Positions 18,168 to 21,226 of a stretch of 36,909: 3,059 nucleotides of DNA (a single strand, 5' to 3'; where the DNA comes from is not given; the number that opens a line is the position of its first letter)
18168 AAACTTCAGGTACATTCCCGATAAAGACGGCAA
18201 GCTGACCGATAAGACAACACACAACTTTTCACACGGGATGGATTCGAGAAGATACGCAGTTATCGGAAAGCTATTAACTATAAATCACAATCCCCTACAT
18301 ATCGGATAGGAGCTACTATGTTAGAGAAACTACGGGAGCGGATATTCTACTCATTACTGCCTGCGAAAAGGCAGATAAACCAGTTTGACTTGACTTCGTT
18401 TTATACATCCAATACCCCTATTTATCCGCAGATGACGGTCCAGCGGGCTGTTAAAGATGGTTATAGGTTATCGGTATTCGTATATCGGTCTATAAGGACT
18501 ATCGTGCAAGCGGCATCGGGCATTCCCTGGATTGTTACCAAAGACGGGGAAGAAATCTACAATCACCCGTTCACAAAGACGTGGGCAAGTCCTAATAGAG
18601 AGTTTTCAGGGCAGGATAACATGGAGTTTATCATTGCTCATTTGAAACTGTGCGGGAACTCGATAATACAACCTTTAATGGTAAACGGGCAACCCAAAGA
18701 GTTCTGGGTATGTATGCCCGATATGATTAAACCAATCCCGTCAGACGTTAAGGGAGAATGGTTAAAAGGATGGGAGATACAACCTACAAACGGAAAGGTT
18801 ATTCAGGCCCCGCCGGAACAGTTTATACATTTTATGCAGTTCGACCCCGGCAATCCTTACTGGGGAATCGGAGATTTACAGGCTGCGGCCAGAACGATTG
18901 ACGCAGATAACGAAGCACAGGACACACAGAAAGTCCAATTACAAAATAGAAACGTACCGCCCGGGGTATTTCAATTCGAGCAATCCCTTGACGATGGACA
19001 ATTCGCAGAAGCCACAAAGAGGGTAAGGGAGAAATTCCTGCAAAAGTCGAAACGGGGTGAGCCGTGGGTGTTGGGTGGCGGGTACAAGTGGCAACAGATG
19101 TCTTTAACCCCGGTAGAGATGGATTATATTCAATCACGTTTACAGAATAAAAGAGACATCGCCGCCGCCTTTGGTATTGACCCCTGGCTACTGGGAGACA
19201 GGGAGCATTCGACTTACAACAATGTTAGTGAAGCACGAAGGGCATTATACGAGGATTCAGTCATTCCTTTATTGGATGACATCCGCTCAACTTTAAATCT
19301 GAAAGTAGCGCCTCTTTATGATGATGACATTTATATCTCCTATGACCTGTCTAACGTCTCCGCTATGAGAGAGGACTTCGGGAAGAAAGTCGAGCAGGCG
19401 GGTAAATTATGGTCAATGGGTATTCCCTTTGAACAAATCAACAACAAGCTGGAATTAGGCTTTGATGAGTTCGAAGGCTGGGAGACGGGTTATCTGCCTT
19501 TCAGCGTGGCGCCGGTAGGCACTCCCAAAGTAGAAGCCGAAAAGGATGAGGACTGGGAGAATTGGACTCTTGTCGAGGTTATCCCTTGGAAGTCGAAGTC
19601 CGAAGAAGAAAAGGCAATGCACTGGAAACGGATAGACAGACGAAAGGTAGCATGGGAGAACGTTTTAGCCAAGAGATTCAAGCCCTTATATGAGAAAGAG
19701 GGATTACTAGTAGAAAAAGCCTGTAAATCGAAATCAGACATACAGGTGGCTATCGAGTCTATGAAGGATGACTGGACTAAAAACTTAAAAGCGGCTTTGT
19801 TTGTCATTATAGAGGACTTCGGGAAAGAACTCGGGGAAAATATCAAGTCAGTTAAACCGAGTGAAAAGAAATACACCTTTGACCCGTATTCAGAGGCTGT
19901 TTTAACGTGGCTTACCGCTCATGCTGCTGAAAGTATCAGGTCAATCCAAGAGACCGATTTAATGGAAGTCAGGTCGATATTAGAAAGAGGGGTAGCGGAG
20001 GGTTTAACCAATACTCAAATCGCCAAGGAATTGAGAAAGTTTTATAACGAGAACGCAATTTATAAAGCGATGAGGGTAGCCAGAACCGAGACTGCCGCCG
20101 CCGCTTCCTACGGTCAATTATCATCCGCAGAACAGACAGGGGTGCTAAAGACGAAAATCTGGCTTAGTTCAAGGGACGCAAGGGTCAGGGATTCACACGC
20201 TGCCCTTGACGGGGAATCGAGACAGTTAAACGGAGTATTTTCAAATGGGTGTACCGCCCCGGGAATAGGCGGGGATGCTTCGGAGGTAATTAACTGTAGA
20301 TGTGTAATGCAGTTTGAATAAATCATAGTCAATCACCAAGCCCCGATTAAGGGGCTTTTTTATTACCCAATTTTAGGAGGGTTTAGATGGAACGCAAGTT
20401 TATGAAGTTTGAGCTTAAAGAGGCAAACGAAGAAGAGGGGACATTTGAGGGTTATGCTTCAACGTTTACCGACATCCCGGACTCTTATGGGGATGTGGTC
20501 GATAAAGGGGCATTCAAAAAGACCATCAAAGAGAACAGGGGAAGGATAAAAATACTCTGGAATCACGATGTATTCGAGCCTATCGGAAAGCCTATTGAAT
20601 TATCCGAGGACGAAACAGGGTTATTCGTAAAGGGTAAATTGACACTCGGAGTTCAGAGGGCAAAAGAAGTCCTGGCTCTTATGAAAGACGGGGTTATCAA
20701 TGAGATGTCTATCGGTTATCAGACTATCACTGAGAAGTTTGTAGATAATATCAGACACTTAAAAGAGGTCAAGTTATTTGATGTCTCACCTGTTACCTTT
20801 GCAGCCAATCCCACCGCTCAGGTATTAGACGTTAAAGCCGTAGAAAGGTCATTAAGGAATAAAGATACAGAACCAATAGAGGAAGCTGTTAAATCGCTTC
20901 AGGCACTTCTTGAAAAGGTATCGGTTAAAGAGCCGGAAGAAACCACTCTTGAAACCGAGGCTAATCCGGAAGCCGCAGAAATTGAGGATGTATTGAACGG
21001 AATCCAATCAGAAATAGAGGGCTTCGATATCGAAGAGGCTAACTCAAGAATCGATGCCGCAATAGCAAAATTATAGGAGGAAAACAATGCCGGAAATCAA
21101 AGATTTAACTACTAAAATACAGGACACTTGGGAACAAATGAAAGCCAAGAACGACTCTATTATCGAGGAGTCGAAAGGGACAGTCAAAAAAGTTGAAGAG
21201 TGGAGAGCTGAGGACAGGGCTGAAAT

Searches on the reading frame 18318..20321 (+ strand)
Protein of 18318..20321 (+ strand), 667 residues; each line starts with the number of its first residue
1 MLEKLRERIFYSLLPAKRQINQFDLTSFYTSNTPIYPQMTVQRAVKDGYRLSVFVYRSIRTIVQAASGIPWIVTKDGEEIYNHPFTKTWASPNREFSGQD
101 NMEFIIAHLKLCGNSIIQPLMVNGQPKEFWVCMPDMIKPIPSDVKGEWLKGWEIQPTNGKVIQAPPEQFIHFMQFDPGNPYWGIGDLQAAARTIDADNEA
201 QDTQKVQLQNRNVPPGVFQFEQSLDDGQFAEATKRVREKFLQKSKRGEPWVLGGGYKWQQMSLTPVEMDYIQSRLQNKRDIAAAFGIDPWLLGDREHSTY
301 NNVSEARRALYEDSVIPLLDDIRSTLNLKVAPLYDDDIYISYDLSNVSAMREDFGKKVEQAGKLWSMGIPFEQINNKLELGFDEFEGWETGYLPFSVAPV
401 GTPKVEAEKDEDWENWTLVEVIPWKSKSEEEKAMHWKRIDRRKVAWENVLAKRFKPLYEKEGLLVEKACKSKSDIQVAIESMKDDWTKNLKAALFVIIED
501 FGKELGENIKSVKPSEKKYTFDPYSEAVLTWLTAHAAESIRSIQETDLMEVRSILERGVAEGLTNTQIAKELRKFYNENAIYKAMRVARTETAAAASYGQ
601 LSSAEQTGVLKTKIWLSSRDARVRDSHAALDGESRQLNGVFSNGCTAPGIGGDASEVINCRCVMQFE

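Call 11: search_protein_families(library=phrogs, proteins=[window:18318-20321:+])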
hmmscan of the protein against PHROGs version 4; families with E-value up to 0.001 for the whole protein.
window:18318-20321:+ (667 aa): 17 families
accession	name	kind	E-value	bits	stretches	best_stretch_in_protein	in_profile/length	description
phrog_2662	-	head and packaging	3.7e-97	327.6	1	39-665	54-706/717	portal protein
phrog_12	-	head and packaging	8.3e-55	188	1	36-635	78-590/646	portal protein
phrog_2468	-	head and packaging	1.8e-35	123.9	1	473-666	74-271/303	head morphogenesis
phrog_6577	-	unknown function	1.4e-23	84.2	1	520-664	88-226/1066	-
phrog_3517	-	head and packaging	3.8e-22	80.1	2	563-665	214-326/371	head morphogenesis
phrog_115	-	head and packaging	1.2e-19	72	1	549-663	208-313/665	minor head protein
phrog_595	-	head and packaging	8.7e-19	69.2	1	538-664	176-294/513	head maturation protease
phrog_324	-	head and packaging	2.3e-14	54.3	1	535-664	190-314/624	head morphogenesis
phrog_859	-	head and packaging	8.4e-14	52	1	537-665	150-287/807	portal protein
phrog_5929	-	head and packaging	1.7e-13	51.4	1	199-347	3-150/228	portal protein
phrog_15127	-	head and packaging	3.8e-12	46.5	1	521-636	103-216/602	head protein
phrog_18477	-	head and packaging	1.7e-11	44.6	1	581-664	203-295/760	head morphogenesis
phrog_4728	-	head and packaging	3.3e-11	43.6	1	550-640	187-278/591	head morphogenesis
phrog_19443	-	head and packaging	1.7e-09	37.7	1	554-664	175-281/579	minor head protein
phrog_34890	-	head and packaging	9.9e-07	28.4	1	581-664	210-303/679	head morphogenesis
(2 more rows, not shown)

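Call 12: search_protein_families(library=pfam, proteins=[window:18318-20321:+], max_evalue=0.01)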
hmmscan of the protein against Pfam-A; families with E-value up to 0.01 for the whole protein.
window:18318-20321:+ (667 aa): 2 families
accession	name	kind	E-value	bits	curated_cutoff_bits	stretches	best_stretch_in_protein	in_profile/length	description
PF04860.17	Phage_portal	-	2.3e-56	191.8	39.1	1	55-369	3-310/321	Phage portal protein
PF04233.19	Phage_Mu_F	-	1.1e-15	58.7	29.6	1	550-664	2-111/112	Phage Mu protein F like protein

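Call 16: search_dna_similar(query=window:18318-20321:+, collection=phages, mode=protein, max_rows=15)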
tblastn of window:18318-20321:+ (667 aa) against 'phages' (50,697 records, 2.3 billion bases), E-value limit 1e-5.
Records with a match: 806; places in all: 807; records where one place covers at least 80% of the query: 20.
Best place of each record, by identity: <60% 806.
By first word of the organism name: Mycobacterium 204; Microbacterium 134; Gordonia 129; Staphylococcus 120; Arthrobacter 42; Streptococcus 28; Clostridium 20; Lactococcus 12; Cellulophaga 10; Xanthomonas 9; and 43 more.
By host as written in the record: Mycobacterium smegmatis mc2 155 151; Gordonia terrae 3612 98; Microbacterium foliorum NRRL B-24224 92; - 43; Staphylococcus aureus 40; Microbacterium foliorum NRRL B-24224 SEA 35; Mycobacterium smegmatis mc#155 21; Mycobacterium smegmatis mc2155 18; and 159 more.
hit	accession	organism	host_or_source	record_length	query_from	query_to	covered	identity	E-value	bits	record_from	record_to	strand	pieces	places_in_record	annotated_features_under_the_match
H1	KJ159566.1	Geobacillus phage GBK2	Geobacillus kaustophilus ATCC 8005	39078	46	663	93%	30.1%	2e-71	258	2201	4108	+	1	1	portal protein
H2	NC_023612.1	Geobacillus phage GBK2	Geobacillus kaustophilus ATCC 8005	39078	46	663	93%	30.1%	2e-71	258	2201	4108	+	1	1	portal protein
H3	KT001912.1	Bacillus phage Silence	Bacillus megaterium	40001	46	663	93%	30.0%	5e-70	254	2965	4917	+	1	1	portal protein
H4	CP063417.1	Parageobacillus phage JGon-2020a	Parageobacillus thermoglucosidasius 23.6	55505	2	644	96%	28.0%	2e-64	237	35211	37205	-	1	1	record has no annotation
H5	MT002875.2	Pseudoalteromonas phage AL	Pseudoalteromonas marina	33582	44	667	94%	26.7%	1e-42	172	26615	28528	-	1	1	portal protein | minor head protein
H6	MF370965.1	Pseudoalteromonas phage SL25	Pseudoalteromonas sp.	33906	44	667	94%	26.5%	7e-41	166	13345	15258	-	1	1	gene transfer agent portal protein | minor capsid protein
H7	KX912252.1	Pseudoalteromonas phage PHS3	Pseudoalteromonas marina DSM 17587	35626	44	667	94%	25.9%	9e-39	160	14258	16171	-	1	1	gene transfer agent portal protein | minor capsid protein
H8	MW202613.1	Caudoviricetes sp.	Manatee Spring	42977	15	667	86%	27.9%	6e-22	191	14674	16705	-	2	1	portal protein | minor capsid component | endonuclease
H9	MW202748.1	Caudoviricetes sp.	Manatee Spring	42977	15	667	86%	27.9%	6e-22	191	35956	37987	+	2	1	portal protein | minor capsid component | endonuclease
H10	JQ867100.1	Marinomonas phage P12026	Marinomonas sp. IMCC12026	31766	40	666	76%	31.4%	7e-39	240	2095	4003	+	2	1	phage portal protein, HK97 family | hypothetical protein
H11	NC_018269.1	Marinomonas phage P12026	Marinomonas sp. IMCC12026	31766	40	666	76%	31.4%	7e-39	240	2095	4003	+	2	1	portal protein | head morphogenesis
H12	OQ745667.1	Pseudoalteromonas phage PS_L5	Pseudoalteromonas marina Mano4(T)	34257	44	667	94%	25.3%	1e-40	166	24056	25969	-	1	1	gene transfer agent portal protein | minor head protein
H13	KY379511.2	Pseudoalteromonas phage PHS21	Pseudoalteromonas marina mano4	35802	44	667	94%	25.2%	9e-40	163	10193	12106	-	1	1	gene transfer agent portal protein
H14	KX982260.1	Alteromonas phage PB15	Alteromonas gracilis 9a2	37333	44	666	81%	28.4%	2e-26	178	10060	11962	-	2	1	gene transfer agent portal protein | minor capsid protein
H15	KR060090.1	Pseudoalteromonas phage Pq0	Pseudoalteromonas sp. Bq0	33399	44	667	77%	29.3%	9e-34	205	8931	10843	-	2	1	gene transfer agent portal protein | minor capsid protein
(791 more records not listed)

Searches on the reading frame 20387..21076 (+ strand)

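Call 101: search_protein_families(library=pfam, proteins=[window:20387-21076:+], max_evalue=0.001)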
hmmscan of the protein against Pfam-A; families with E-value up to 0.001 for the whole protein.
window:20387-21076:+ (229 aa): 1 family
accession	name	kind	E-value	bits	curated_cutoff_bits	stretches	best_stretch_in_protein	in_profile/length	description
PF04586.22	Peptidase_S78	-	1.6e-30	106.9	21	1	11-153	6-156/165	Caudovirus prohead serine protease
